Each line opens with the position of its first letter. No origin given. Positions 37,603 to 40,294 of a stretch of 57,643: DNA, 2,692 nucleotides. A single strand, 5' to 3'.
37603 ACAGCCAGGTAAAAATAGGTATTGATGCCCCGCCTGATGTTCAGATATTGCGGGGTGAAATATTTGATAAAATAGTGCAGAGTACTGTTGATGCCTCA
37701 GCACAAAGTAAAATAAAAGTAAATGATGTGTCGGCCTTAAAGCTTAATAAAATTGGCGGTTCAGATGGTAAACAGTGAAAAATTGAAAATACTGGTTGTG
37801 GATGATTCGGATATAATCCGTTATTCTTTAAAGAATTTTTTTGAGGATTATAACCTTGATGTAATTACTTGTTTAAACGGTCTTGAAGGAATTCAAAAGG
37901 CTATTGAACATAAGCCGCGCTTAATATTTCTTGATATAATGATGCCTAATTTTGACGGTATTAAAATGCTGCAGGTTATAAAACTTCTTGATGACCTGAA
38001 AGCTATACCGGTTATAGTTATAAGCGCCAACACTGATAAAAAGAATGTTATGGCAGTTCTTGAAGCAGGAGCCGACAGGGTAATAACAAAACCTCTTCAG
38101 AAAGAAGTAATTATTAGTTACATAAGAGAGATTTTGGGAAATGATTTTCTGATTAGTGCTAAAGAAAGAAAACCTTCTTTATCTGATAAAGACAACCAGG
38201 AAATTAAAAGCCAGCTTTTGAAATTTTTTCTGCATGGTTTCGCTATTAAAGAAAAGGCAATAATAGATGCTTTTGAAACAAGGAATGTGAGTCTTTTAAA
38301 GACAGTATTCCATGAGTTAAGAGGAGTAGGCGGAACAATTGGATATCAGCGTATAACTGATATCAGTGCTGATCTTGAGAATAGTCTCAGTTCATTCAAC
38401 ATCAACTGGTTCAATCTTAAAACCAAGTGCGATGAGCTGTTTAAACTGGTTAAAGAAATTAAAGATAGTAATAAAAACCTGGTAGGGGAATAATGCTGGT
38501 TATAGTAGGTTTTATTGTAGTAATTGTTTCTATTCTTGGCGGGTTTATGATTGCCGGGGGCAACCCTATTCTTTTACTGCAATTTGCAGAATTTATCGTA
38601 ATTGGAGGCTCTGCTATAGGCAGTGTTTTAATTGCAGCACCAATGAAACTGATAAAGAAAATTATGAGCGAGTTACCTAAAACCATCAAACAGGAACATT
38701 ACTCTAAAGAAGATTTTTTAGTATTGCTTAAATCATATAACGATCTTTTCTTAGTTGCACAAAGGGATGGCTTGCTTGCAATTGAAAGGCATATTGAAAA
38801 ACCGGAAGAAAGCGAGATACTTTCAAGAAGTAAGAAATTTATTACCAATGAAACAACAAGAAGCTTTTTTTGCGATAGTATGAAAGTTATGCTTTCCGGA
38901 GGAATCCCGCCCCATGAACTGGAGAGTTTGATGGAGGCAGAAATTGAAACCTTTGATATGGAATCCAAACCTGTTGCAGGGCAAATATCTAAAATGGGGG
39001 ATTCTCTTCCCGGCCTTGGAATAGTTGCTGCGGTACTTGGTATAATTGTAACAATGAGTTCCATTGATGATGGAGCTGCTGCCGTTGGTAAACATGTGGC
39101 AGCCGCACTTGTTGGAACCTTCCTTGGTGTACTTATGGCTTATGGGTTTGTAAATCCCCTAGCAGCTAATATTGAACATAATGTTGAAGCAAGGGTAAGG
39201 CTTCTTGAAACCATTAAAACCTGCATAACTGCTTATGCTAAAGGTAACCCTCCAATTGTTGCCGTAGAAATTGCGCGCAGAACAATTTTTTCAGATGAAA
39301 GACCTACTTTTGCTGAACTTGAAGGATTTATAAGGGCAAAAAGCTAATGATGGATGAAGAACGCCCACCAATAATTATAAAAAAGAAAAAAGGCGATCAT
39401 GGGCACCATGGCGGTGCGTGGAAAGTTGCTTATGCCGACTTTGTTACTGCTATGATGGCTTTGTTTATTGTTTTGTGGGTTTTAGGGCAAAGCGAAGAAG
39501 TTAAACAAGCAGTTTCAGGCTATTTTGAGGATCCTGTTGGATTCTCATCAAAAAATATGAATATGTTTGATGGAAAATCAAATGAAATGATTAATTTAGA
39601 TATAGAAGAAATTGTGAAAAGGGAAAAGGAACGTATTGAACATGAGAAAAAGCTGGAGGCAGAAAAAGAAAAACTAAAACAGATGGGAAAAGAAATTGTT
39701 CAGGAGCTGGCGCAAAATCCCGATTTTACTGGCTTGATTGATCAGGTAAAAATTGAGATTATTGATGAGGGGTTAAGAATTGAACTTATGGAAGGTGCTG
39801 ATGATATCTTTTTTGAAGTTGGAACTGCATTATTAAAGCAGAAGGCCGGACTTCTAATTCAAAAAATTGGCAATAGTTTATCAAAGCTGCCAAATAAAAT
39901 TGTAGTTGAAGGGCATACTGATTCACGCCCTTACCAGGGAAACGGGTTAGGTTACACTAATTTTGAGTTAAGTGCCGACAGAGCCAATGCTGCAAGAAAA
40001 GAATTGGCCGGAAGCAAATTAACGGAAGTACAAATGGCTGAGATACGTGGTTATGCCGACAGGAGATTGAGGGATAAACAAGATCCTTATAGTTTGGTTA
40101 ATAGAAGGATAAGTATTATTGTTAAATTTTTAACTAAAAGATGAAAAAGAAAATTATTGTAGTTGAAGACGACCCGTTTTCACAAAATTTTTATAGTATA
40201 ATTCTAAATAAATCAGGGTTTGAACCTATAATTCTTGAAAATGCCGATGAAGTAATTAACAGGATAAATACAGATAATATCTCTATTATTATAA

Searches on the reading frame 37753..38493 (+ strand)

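Call 94: search_protein_families(library=pfam, proteins=[window:37753-38493:+])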
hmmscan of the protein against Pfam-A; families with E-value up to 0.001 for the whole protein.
window:37753-38493:+ (246 aa): 1 family
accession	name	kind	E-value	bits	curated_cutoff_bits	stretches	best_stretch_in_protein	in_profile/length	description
PF00072.30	Response_reg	-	6.3e-25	87.9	30.2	1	13-124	1-110/111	Response regulator receiver domain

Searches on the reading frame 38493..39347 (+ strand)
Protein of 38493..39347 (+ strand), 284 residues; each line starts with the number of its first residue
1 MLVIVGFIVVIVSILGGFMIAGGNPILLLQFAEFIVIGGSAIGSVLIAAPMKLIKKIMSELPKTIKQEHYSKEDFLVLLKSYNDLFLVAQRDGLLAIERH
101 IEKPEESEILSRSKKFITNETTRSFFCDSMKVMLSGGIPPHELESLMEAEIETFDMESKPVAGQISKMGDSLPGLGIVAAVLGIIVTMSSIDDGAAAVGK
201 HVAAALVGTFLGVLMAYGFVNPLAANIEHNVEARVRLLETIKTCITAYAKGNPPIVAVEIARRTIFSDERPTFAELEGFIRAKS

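Call 94: search_protein_families(library=pfam, proteins=[window:38493-39347:+])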
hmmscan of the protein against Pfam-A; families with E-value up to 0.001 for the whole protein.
window:38493-39347:+ (284 aa): 2 families
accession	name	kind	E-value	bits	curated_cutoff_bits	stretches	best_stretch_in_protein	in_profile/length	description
PF20560.3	MotA_N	-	7.5e-22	77.8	27.3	1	4-93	1-91/91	Motility protein A N-terminal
PF01618.21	MotA_ExbB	-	7.1e-14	52.1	22.9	1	120-239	4-126/127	MotA/TolQ/ExbB proton channel family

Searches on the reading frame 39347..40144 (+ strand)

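Call 94: search_protein_families(library=pfam, proteins=[window:39347-40144:+])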
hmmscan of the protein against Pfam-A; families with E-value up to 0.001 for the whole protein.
window:39347-40144:+ (265 aa): 2 families
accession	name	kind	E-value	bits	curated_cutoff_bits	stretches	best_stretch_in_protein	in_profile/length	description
PF13677.11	MotB_plug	-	7.1e-18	64.4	24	1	12-63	2-57/58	Membrane MotB of proton-channel complex MotA/MotB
PF00691.25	OmpA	-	3.9e-11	43.6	27.2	1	155-246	1-89/98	OmpA family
